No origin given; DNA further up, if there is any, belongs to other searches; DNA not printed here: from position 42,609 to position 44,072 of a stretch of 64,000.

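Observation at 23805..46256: Tandem array of five paralogous 1166-1210-aa secreted multidomain proteins, each with a private structured leader and terminator, two with cognate GntR regulators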

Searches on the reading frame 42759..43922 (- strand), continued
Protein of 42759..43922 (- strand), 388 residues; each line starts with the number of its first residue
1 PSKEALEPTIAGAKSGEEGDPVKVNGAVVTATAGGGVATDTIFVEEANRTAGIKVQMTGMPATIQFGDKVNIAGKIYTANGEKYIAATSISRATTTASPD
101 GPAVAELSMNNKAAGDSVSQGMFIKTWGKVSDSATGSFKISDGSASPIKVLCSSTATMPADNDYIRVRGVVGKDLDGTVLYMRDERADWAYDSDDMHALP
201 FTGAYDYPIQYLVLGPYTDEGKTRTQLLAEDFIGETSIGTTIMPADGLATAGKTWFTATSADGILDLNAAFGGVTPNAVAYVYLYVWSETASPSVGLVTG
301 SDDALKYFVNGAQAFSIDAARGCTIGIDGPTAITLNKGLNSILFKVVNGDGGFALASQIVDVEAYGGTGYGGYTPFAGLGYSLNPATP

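Call 75: list_cluster_members(proteins=[P0045, P0050, P0051, P0052, P0054, P0055, P0059, P0062, P0063, P0066])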
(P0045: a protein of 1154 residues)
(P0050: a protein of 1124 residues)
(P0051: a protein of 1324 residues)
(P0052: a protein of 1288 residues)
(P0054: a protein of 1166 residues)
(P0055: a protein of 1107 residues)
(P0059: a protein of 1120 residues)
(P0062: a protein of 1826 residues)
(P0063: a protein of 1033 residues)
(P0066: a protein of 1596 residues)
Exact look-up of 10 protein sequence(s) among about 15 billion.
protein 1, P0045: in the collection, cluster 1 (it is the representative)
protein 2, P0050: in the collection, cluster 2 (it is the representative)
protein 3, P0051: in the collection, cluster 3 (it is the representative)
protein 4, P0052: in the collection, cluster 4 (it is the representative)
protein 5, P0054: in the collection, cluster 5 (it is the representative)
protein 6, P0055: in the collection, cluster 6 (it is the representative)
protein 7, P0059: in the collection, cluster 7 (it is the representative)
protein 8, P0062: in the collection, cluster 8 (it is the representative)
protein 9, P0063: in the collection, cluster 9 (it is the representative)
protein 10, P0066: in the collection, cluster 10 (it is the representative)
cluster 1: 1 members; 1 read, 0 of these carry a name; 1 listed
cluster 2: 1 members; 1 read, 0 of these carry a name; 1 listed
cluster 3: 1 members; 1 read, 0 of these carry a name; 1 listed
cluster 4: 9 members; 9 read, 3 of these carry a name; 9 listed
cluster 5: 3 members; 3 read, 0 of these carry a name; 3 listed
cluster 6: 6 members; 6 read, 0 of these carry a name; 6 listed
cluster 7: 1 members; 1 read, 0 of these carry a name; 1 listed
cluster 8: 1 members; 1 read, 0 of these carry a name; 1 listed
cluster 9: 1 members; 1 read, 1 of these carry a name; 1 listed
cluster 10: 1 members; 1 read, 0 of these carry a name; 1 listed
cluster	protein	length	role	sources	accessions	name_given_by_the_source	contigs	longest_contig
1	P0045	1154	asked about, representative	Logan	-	-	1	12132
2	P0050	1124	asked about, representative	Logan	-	-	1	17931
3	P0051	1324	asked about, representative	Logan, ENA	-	-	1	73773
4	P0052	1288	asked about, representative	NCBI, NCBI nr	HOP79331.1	MAG TPA: carboxypeptidase regulatory-like domain-containing protein [Armatimonadota ... | carboxypeptidase regulatory-like domain-containing protein [Armatimonadota bacterium]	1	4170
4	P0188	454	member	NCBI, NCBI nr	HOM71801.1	MAG TPA: hypothetical protein PLP86_06100, partial [Armatimonadota bacterium] | hypothetical protein [Armatimonadota bacterium]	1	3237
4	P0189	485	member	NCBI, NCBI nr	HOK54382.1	MAG TPA: hypothetical protein PKV43_07940, partial [Armatimonadota bacterium] | hypothetical protein [Armatimonadota bacterium]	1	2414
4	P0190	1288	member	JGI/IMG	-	-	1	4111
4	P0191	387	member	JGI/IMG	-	-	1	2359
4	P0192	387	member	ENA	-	-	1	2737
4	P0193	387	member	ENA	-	-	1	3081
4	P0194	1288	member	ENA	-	-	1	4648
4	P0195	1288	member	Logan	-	-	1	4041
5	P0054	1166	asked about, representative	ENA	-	-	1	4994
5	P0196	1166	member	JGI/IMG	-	-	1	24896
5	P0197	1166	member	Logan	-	-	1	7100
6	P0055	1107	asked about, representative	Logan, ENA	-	-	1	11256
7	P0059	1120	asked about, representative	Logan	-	-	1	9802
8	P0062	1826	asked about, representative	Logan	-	-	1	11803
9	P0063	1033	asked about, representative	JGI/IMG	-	formylglycine-generating enzyme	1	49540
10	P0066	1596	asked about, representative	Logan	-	-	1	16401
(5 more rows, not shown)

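Call 83: find_encoding_contigs(protein=P0050, flank=6000, max_places=2)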
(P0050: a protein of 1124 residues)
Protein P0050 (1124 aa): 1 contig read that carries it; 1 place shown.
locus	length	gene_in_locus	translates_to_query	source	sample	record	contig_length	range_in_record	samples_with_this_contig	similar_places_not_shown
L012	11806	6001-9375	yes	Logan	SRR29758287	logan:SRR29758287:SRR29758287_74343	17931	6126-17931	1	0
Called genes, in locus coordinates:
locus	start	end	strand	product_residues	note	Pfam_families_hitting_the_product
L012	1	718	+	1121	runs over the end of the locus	-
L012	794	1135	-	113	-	-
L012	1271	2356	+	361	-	PF01408:GFO_IDH_MocA, PF02894:GFO_IDH_MocA_C, PF22725:GFO_IDH_MocA_C3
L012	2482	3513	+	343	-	PF01555:N6_N4_Mtase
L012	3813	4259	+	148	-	-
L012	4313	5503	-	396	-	PF00392:GntR, PF13407:Peripla_BP_4, PF00532:Peripla_BP_1, PF13377:Peripla_BP_3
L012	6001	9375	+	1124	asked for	PF13570:Beta-prop_ACSF4 (faint), PF13360:PQQ_2 (weak), PF13620:CarboxypepD_reg, PF00754:F5_F8_type_C, PF22633:F5_F8_type_C_2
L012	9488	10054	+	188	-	PF01161:PBP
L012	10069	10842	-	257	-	PF02522:Antibiotic_NAT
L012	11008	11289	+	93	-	-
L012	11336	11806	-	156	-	?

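Call 84: find_encoding_contigs(protein=P0059, flank=6000, max_places=2)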
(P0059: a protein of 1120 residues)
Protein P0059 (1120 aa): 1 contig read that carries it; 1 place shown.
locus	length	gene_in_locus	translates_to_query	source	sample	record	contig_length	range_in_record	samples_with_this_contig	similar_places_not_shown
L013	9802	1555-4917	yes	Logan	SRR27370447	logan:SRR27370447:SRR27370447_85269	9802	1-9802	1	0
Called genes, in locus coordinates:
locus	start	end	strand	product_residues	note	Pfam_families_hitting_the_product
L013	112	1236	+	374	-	-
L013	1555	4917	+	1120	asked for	PF13620:CarboxypepD_reg (faint), PF00754:F5_F8_type_C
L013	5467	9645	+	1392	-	PF13620:CarboxypepD_reg (faint), PF20598:DUF6795 (faint), PF00754:F5_F8_type_C (faint), PF22633:F5_F8_type_C_2 (faint)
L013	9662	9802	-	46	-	?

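Call 95: search_protein_families(library=pfam, proteins=[P0088, P0091, P0092, P0093, P0103, P0106, P0116, P0118, P0152, P0169], max_evalue=0.0001)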
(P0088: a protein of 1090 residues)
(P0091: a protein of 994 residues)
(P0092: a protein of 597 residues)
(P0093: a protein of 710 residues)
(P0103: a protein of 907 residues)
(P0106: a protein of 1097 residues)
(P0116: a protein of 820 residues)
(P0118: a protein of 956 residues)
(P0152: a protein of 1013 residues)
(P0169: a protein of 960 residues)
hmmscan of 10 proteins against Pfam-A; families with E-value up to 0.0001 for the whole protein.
P0088 (1090 aa): 10 families
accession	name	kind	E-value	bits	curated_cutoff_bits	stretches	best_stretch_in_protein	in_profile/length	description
PF13620.12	CarboxypepD_reg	-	5.2e-17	62.4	32.3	2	639-712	4-82/82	Carboxypeptidase regulatory-like domain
PF24681.1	Kelch_KLHDC2_KLHL20_DRC7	-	3.5e-14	53.1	50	1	184-351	10-186/221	KLHDC2/KLHL20/DRC7 Kelch-repeats domain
PF07646.21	Kelch_2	-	1.8e-13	50.2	21.3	0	227-259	9-42/48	Kelch motif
PF24981.1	Beta-prop_ATRN-LZTR1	-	2.1e-13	50.6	50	1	186-347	2-181/289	Attractin/LZTR1 beta-propeller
PF25210.1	Kelch_FKB95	-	2.6e-12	47.4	70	1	186-259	46-121/268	FKB95, Kelch-repeats domain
PF01344.31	Kelch_1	-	4.2e-12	45.8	20.1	2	270-314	3-46/46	Kelch motif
PF13964.12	Kelch_6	-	4.5e-12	46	25.3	1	273-315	6-48/50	Kelch motif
PF13415.12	Kelch_3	-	2.7e-10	40.6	22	0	278-320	1-43/48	Galactose oxidase, central domain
PF13715.12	CarbopepD_reg_2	-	1.2e-08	35.3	32.2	1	638-707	2-72/88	CarboxypepD_reg-like domain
PF13418.12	Kelch_4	-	1.7e-06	28.3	21.6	0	229-259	12-42/49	Galactose oxidase, central domain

P0091 (994 aa): 11 families
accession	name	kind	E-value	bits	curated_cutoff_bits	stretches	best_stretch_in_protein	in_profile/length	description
PF13620.12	CarboxypepD_reg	-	7.2e-28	97.2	32.3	3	26-110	1-81/82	Carboxypeptidase regulatory-like domain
PF24107.1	DUF7382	-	6.8e-11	42.3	27.4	1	23-67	18-61/65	Domain of unknown function (DUF7382)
PF20598.4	DUF6795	-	2.3e-10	41.2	27.4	0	556-604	1-48/103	Domain of unknown function (DUF6795)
PF22633.2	F5_F8_type_C_2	-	1.6e-08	35.5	27.8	0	402-467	2-64/91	NedA-like, galactose-binding domain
PF13715.12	CarbopepD_reg_2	-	1.5e-07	31.8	32.2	0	556-619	1-59/88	CarboxypepD_reg-like domain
PF00754.31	F5_F8_type_C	-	9.7e-07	29.4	28.2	0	396-459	11-71/127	F5/8 type C domain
PF02369.22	Big_1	-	1.2e-06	29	34.9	0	555-610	20-78/93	Bacterial Ig-like domain (group 1)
PF17210.9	SdrD_B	-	4.3e-06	27.3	29.7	0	570-626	22-81/112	SdrD B-like domain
PF00775.27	Dioxygenase_C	-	5.6e-05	23.1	27.3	0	556-579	32-55/182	Dioxygenase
PF08400.16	phage_tail_N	-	8.6e-05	23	26.6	0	557-619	6-71/134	Prophage tail fibre N-terminal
PF25020.1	TTR_TEN1-4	-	8.6e-05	22.8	27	0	553-598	6-46/86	Teneurin TTR-like domain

P0092 (597 aa): 2 families
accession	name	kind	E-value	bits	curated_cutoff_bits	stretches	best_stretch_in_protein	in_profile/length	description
PF13620.12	CarboxypepD_reg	-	3e-10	40.8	32.3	1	145-229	1-81/82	Carboxypeptidase regulatory-like domain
PF13715.12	CarbopepD_reg_2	-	2.9e-05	24.5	32.2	0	147-210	2-58/88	CarboxypepD_reg-like domain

P0093 (710 aa): 0 families

P0103 (907 aa): 2 families
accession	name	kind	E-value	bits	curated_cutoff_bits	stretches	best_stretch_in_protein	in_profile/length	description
PF13620.12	CarboxypepD_reg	-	7.3e-14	52.3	32.3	2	465-536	1-79/82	Carboxypeptidase regulatory-like domain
PF13715.12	CarbopepD_reg_2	-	1.4e-06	28.7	32.2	0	237-278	20-64/88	CarboxypepD_reg-like domain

P0106 (1097 aa): 1 family
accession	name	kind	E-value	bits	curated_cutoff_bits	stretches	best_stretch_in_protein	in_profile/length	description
PF16656.11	Pur_ac_phosph_N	-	9.6e-05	23.3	30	1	364-440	17-93/93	Purple acid Phosphatase, N-terminal domain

P0116 (820 aa): 3 families
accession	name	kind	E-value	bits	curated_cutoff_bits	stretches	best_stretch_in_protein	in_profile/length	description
PF13620.12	CarboxypepD_reg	-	2.1e-15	57.3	32.3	1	368-444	1-81/82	Carboxypeptidase regulatory-like domain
PF13715.12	CarbopepD_reg_2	-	4.8e-08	33.4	32.2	1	369-452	1-84/88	CarboxypepD_reg-like domain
PF16656.11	Pur_ac_phosph_N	-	7.8e-05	23.6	30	0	278-359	6-91/93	Purple acid Phosphatase, N-terminal domain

P0118 (956 aa): 3 families
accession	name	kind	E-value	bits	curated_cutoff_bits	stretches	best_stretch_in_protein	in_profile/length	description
PF13620.12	CarboxypepD_reg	-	7.5e-20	71.5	32.3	2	225-298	2-81/82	Carboxypeptidase regulatory-like domain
PF06439.18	3keto-disac_hyd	-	7.8e-19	68.9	26.8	1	59-213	26-186/187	3-keto-disaccharide hydrolase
PF13715.12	CarbopepD_reg_2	-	3.2e-11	43.5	32.2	1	225-293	1-71/88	CarboxypepD_reg-like domain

P0152 (1013 aa): 4 families
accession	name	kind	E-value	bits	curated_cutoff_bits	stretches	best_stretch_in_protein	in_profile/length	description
PF02837.24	Glyco_hydro_2_N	-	5.7e-14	52.8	28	1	459-557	32-133/169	Glycosyl hydrolases family 2, sugar binding domain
PF02836.23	Glyco_hydro_2_C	-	5.3e-08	32.8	21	1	753-887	42-163/302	Glycosyl hydrolases family 2, TIM barrel domain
PF22666.2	Glyco_hydro_2_N2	-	1.3e-07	32.2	27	1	488-560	48-120/167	Glycosyl hydrolase 2 galactose-binding domain-like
PF00703.27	Glyco_hydro_2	-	2.7e-06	28.6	23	1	601-711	7-109/109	Glycosyl hydrolases family 2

P0169 (960 aa): 1 family
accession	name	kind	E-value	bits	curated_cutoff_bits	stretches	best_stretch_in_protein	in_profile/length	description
PF08309.17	LVIVD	-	2e-26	91.5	20.2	2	43-82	3-42/42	LVIVD repeat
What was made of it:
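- The OB-OB unit also occurs N-terminally or internally, for example ahead of a GH2 enzyme (call 95).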

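Call 116: fold_search(model_id=the predicted structure, library=pdb)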
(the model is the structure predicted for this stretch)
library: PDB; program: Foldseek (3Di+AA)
matches with E <= 10: 1499; with E <= 0.001: 26
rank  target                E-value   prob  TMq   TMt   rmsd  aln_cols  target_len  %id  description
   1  4gq7                  1.4e-04  1.00  0.24  0.38   9.7       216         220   14  Crystal structure of Lg-Flo1p (released 2013-01-16)
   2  6x7j                  1.5e-04  1.00  0.24  0.46   8.9       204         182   11  fucose-bound structure of Marinomonas primoryensis PA14 carbohydrate-binding domain (released 2021-06-02)
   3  6x7x                  1.5e-04  1.00  0.24  0.45   8.8       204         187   11  mannose-bound structure of Marinomonas primoryensis PA14 carbohydrate-binding domain (released 2021-06-02)
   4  6x8a_A                1.6e-04  1.00  0.25  0.45   8.9       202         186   11  Sucrose-bound structure of Marinomonas primoryensis PA14 carbohydrate-binding domain (released 2021-06-02)
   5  6x7z                  2.1e-04  1.00  0.24  0.46   9.4       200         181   12  Inositol-bound structure of Marinomonas primoryensis PA14 carbohydrate-binding domain (released 2021-06-02)
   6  6xac                  2.2e-04  1.00  0.24  0.46   9.5       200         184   12  Galactose-bound structure of Marinomonas primoryensis PA14 carbohydrate-binding domain (released 2021-06-02)
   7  6xa5_A                2.2e-04  1.00  0.25  0.45   8.8       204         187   11  Trehalose-bound structure of Marinomonas primoryensis PA14 carbohydrate-binding domain (released 2021-06-02)
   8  4lhk_A                2.4e-04  1.00  0.24  0.37   9.7       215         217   16  Structure of the N-terminal domain of the Lg-Flo1 adhesin (N-Lg-Flo1p) from the yeast Saccharomyces pastorianus, in co (released 2014-09-24)
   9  5j6y                  2.8e-04  1.00  0.25  0.45   8.9       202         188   10  Crystal structure of PA14 domain of MpAFP Antifreeze protein (released 2017-06-07)
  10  6x8d                  2.9e-04  1.00  0.25  0.47   8.9       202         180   10  Arabinose-bound structure of Marinomonas primoryensis PA14 carbohydrate-binding domain (released 2021-06-02)
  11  7kmp                  3.2e-04  0.85  0.21  0.10  20.0       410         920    9  Crystal structure of the GH31 alpha-xylosidase (Xac1773) from Xanthomonas citri (released 2021-05-26)
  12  4lhl                  3.4e-04  1.00  0.25  0.36   9.3       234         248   13  Structure of the N-terminal domain of the Flo1 adhesin (N-Flo1p) from the yeast Saccharomyces cerevisiae (released 2014-09-24)
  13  5yzw_A                3.4e-04  1.00  0.24  0.39   7.4       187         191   13  Crystal structure of p204 HINb domain (released 2018-12-19)
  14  4lhn                  4.2e-04  1.00  0.23  0.33  12.8       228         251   15  Structure of the N-terminal domain of the Flo1 adhesin (N-Flo1p) from the yeast Saccharomyces cerevisiae, in complex wit (released 2014-09-24)
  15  4afa_A                4.7e-04  0.99  0.23  0.35  10.2       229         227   13  Crystal Structure of subtype-switched Epithelial Adhesin 1 to 2 A domain (Epa1to2A) from Candida glabrata in complex w (released 2012-10-17)
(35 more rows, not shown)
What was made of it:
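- On PA14 domain (PF07691): Foldseek matches the Flo1, Flo5, Epa1 and MpIBP PA14 domains at E 1.4e-4 to 3e-3, probability 0.97-1.0 (call 116).
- On OB-fold: Foldseek matches tandem-OB HIN domains (call 116).
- The top Foldseek hits are sugar-binding PA14 domains of Flo1, Flo5, Epa1 and MpIBP, E about 1e-4, probability 1.0 (call 116).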
